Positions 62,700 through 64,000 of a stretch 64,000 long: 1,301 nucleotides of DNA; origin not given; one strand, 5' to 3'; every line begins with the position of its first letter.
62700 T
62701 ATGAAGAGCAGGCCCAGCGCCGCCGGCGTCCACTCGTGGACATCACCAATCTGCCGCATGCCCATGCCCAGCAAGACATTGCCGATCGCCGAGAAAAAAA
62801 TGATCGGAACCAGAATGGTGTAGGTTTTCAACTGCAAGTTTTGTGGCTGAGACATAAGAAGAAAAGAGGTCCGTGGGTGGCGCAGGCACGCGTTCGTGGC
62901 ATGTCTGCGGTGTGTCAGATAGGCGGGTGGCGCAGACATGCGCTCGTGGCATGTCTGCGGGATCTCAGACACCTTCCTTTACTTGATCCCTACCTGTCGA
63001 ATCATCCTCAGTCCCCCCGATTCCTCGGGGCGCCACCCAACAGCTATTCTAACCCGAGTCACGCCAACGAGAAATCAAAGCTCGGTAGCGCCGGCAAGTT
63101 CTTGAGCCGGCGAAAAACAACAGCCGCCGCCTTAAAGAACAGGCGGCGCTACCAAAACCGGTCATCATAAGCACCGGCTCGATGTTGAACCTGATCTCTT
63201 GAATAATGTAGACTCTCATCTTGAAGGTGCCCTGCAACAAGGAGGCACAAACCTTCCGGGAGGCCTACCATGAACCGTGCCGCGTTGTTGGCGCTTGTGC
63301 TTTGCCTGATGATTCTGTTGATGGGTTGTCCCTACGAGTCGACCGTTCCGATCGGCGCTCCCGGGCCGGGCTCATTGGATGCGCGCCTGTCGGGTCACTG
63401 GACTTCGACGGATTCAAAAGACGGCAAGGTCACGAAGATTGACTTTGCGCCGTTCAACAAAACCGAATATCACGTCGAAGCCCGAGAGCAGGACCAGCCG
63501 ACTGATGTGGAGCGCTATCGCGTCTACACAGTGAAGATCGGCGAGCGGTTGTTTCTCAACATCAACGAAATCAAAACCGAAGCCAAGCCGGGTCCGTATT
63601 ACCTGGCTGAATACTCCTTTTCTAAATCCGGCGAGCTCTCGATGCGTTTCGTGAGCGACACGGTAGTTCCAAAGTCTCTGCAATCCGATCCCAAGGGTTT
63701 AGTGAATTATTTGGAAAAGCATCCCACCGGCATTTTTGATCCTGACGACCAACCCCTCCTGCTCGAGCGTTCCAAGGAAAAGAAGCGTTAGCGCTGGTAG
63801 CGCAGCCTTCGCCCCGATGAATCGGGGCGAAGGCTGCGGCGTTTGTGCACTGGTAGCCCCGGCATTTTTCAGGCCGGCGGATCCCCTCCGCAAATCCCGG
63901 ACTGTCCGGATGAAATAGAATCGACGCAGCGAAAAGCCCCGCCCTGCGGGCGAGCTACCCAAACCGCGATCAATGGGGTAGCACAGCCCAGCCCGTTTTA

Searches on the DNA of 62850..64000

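Call 94: search_rna_families(source=window, start=62850, end=64000, threshold=evalue, max_evalue=10, show_alignments=3)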
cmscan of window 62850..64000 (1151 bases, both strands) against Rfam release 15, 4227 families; matches with E-value up to 10: 10.
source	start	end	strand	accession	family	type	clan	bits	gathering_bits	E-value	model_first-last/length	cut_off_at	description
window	63067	63166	-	RF03987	MIR6136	Gene; miRNA;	-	24.1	99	0.12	1-105/105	no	MIR6136 microRNA precursor family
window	63081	63155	+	RF03987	MIR6136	Gene; miRNA;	-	22.4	99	0.31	1-105/105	no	MIR6136 microRNA precursor family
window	63080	63158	-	RF03831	mir-627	Gene; miRNA;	-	19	86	0.48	1-87/87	no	mir-627 microRNA precursor family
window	63803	63836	-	RF04096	mir-4433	Gene; miRNA;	-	17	77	3.4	1-83/83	no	mir-4433 microRNA precursor family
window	63800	63910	+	RF00598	SNORA76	Gene; snRNA; snoRNA; HACA-box;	CL00034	16.6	37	4.8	1-132/132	no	Small nucleolar RNA SNORA76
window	63782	63860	-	RF02489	GlsR26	Gene; snRNA; snoRNA; HACA-box;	-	15.5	100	4.2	1-114/114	no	Small nucleolar RNA GlsR26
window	63403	63469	+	RF01524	TB10Cs1H3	Gene; snRNA; snoRNA; HACA-box;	-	14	50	9.7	1-73/73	no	Trypanosomatid snoRNA TB10cs1H3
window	63122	63179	-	RF00284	SNORD74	Gene; snRNA; snoRNA; CD-box;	CL00069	13.8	41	9.7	1-80/80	no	Small nucleolar RNA SNORD74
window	63147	63172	-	RF01136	sR28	Gene; snRNA; snoRNA; CD-box;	-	12.8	39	1.6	1-55/55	no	Small nucleolar RNA sR28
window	62952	62991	-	RF01124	sR36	Gene; snRNA; snoRNA; CD-box;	-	12.6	55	2.7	1-55/55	no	Small nucleolar RNA sR36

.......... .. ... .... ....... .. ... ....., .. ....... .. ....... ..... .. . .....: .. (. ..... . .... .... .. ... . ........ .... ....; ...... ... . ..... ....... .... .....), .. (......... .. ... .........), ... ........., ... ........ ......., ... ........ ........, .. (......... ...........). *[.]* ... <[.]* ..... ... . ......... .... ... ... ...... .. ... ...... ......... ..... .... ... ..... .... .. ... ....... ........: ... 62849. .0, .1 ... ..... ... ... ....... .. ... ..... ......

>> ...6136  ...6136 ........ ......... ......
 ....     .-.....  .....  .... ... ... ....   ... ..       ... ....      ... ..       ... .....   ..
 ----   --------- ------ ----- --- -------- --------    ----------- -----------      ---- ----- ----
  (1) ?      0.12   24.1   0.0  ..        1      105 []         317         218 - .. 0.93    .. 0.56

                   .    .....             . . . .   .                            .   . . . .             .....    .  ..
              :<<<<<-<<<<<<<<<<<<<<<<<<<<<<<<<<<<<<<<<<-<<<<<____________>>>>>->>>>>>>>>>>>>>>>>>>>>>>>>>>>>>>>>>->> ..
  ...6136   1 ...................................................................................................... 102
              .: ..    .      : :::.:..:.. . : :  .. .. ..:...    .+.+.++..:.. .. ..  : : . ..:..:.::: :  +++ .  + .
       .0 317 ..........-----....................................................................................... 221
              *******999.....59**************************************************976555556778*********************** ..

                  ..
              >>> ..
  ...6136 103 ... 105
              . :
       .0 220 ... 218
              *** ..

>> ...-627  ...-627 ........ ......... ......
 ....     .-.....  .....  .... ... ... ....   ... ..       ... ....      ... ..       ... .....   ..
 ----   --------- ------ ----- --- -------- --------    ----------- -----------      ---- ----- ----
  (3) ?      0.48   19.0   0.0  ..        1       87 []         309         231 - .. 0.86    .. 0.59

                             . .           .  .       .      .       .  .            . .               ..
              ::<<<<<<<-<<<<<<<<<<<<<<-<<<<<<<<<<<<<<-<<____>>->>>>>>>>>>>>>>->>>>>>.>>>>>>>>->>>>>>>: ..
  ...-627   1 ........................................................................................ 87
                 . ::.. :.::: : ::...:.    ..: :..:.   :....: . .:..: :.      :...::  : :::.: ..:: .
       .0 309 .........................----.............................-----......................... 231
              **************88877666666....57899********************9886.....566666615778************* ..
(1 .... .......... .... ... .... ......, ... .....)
